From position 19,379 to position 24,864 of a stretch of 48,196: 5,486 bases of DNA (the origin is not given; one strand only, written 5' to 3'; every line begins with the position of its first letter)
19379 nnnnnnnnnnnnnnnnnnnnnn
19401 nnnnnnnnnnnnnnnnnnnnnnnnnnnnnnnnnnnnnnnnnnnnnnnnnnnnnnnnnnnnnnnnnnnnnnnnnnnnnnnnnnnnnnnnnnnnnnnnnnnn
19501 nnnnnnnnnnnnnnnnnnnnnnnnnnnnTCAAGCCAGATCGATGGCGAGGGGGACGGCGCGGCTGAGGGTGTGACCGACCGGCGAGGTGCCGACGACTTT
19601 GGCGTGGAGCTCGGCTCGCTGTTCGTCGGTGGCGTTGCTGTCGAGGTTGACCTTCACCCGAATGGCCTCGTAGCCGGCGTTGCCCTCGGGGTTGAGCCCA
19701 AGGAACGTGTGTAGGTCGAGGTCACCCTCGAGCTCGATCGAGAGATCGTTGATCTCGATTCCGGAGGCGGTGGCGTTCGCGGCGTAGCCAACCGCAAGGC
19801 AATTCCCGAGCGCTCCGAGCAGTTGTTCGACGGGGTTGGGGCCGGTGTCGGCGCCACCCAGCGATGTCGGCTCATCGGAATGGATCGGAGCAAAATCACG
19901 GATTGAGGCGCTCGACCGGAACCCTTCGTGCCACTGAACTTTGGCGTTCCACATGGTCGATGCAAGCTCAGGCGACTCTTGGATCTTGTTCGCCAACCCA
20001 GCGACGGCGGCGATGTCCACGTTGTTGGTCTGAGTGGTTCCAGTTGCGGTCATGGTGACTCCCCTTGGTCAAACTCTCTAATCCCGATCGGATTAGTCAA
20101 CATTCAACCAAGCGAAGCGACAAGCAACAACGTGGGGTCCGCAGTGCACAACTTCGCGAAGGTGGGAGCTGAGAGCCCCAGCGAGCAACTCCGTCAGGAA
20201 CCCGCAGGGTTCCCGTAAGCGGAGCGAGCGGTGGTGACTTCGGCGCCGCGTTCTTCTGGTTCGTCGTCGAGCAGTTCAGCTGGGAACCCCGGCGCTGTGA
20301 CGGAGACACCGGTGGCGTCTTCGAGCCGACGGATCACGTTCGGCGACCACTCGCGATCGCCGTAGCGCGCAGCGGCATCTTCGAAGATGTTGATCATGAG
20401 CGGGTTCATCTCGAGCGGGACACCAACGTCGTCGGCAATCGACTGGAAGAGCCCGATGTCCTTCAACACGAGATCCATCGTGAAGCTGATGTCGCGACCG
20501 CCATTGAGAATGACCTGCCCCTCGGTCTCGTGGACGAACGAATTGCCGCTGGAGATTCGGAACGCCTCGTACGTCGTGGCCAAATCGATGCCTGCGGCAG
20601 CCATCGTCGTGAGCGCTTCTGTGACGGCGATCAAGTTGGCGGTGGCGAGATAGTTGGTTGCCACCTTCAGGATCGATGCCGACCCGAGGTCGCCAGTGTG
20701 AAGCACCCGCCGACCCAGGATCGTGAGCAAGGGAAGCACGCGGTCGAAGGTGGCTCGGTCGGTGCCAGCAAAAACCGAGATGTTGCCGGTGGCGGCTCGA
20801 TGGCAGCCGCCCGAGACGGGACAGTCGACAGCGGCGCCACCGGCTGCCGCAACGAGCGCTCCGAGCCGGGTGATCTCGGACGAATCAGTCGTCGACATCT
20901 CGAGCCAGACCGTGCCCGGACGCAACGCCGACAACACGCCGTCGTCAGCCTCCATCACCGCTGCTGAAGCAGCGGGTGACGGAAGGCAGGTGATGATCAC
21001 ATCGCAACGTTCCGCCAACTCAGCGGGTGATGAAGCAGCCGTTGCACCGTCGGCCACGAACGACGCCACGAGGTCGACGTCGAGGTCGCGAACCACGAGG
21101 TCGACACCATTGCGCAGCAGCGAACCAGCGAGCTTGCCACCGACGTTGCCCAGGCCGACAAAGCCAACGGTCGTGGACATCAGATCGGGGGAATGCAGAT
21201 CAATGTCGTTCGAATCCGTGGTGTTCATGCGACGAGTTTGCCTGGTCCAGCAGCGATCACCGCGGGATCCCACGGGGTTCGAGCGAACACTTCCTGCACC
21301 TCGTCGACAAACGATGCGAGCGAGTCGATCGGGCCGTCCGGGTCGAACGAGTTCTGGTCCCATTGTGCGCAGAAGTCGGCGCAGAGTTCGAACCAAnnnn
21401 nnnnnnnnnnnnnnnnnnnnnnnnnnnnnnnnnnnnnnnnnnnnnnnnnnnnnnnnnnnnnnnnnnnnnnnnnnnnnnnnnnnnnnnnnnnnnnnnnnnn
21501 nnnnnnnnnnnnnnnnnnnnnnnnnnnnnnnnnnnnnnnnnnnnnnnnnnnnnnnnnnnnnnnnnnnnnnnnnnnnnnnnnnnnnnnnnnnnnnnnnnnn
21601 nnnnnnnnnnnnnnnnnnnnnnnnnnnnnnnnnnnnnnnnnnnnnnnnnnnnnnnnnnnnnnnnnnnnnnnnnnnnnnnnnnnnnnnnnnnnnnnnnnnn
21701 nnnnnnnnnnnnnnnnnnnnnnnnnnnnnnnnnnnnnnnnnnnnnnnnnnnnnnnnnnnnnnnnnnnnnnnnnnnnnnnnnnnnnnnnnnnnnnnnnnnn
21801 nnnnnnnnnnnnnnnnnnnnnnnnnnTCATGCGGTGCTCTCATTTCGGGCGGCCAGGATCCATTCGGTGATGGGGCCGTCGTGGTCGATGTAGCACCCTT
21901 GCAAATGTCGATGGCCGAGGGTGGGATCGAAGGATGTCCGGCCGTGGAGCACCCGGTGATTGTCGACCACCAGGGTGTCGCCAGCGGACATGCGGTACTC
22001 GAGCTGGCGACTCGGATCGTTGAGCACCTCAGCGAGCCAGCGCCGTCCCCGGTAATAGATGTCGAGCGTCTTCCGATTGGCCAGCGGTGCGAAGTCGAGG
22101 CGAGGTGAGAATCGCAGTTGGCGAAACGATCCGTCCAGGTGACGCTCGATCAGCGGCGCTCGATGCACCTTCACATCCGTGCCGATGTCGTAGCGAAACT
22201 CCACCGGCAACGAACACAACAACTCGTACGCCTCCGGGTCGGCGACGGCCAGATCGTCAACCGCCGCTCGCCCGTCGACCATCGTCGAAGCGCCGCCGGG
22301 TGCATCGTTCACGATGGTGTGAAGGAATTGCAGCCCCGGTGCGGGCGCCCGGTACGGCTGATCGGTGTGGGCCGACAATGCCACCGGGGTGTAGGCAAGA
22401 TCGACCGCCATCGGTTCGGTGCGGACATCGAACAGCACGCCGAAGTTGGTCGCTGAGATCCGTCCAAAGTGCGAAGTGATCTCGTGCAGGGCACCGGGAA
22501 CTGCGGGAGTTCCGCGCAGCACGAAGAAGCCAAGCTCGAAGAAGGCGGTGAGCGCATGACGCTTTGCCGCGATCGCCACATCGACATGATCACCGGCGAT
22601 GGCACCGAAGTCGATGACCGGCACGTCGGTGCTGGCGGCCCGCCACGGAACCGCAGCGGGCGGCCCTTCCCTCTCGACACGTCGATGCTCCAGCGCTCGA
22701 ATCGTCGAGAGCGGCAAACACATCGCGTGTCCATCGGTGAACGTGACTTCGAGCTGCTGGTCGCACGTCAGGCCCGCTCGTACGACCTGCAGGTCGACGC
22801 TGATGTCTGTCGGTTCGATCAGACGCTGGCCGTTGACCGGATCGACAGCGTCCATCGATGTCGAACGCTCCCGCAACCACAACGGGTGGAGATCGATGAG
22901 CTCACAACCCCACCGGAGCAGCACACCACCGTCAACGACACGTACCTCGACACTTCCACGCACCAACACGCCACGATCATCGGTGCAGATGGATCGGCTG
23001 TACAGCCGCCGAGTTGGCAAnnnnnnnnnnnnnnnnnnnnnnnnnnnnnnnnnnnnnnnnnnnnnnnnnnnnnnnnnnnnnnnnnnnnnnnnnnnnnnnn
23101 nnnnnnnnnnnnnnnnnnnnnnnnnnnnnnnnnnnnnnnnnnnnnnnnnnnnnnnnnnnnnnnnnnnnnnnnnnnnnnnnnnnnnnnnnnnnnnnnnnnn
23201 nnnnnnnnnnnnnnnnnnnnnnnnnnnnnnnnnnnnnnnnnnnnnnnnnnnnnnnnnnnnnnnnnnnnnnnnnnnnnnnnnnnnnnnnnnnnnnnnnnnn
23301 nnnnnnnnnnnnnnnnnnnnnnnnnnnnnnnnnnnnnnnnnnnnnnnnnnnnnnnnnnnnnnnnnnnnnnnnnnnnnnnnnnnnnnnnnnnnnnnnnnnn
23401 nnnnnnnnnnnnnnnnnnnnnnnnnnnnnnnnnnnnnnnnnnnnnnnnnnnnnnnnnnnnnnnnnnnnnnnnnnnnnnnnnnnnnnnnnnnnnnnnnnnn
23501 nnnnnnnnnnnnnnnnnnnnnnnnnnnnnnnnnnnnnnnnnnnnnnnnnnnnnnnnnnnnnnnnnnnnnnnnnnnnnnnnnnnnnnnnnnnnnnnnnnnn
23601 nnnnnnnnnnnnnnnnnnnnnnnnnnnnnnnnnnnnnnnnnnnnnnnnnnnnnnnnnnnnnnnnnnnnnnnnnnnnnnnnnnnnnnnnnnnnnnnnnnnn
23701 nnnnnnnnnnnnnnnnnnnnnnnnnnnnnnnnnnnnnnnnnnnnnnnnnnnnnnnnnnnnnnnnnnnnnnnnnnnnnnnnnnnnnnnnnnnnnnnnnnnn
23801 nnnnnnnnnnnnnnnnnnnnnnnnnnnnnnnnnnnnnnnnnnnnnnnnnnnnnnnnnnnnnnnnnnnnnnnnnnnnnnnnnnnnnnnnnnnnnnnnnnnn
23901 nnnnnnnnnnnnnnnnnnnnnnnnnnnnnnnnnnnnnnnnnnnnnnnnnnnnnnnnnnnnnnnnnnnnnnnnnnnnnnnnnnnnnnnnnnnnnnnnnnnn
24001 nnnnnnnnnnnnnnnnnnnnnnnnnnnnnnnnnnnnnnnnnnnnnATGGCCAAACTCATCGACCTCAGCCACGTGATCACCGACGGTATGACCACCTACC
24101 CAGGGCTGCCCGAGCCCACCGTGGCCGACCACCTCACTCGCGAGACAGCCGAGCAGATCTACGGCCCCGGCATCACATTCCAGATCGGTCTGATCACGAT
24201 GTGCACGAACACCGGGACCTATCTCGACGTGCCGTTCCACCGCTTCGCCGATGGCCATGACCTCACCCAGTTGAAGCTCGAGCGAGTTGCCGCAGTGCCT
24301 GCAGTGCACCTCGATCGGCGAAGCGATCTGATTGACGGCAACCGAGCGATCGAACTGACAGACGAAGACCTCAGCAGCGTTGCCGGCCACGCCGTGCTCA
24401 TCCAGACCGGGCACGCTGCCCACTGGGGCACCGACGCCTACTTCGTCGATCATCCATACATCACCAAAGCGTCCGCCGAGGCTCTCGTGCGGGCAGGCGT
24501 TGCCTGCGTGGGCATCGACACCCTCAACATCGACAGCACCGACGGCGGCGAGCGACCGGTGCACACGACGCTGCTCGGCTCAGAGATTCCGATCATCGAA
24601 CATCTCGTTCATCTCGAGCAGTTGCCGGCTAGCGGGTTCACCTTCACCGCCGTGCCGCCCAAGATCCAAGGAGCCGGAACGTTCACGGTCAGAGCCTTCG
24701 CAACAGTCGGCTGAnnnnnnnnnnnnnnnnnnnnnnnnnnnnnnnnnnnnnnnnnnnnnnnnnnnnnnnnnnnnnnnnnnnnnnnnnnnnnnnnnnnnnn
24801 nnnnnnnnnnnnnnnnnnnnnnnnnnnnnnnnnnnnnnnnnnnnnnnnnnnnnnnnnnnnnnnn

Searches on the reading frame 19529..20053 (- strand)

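Call 22: search_protein_families(library=pfam, proteins=[window:19529-20053:-], max_evalue=0.001)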
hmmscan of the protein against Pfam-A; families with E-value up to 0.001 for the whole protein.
window:19529-20053:- (174 aa): 1 family
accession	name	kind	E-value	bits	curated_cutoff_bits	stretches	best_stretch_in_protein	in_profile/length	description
PF02566.24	OsmC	-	1.5e-17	64.3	27.5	1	67-171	1-99/100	OsmC-like protein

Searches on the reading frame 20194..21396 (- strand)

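Call 22: search_protein_families(library=pfam, proteins=[window:20194-21396:-], max_evalue=0.001)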
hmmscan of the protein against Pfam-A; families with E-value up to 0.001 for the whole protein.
window:20194-21396:- (400 aa): 4 families
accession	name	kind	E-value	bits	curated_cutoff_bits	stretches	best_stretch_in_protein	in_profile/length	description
PF03446.21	NAD_binding_2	-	8.2e-38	130.4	21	1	76-235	1-161/161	NAD binding domain of 6-phosphogluconate dehydrogenase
PF14833.11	NAD_binding_11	-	2.7e-21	76.5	30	1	238-349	1-113/122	NAD-binding of NADP-dependent 3-hydroxyisobutyrate dehydrogenase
PF03807.23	F420_oxidored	-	4.3e-07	30.9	21.6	1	76-150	1-79/94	NADP oxidoreductase coenzyme F420-dependent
PF02826.25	2-Hacid_dh_C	-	4.8e-07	29.7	25.1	1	53-163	17-122/178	D-isomer specific 2-hydroxyacid dehydrogenase, NAD binding domain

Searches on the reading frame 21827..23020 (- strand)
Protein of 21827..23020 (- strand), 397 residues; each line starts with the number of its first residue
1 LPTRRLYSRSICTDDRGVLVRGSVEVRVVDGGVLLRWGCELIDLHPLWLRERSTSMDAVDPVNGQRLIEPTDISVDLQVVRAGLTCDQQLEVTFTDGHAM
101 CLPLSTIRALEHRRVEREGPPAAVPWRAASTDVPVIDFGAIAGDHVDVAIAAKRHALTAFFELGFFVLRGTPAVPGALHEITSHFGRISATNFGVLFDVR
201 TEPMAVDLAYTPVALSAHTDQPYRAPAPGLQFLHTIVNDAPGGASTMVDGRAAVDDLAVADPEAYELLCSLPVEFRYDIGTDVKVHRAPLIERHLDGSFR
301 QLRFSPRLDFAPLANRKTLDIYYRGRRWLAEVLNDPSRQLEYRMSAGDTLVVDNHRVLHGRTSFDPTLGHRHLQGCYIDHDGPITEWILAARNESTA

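Call 22: search_protein_families(library=pfam, proteins=[window:21827-23020:-], max_evalue=0.001)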
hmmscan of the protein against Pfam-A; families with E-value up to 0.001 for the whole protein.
window:21827-23020:- (397 aa): 1 family
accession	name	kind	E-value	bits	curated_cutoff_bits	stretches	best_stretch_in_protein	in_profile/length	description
PF02668.22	TauD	-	1.6e-40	140.2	27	1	149-377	22-267/267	Taurine catabolism dioxygenase TauD, TfdA family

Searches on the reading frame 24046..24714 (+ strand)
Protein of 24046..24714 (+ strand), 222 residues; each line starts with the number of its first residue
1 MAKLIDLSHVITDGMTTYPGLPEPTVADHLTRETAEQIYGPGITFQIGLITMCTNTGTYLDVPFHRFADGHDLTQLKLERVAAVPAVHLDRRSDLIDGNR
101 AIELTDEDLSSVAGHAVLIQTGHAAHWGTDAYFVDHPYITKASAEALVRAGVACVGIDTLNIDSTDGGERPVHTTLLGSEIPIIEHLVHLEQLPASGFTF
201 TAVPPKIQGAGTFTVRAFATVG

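Call 22: search_protein_families(library=pfam, proteins=[window:24046-24714:+], max_evalue=0.001)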
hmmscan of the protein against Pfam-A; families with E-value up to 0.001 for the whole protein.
window:24046-24714:+ (222 aa): 1 family
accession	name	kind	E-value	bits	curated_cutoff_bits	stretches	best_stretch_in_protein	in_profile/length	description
PF04199.19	Cyclase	-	7.6e-23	81.7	23.1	1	5-163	1-141/142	Putative cyclase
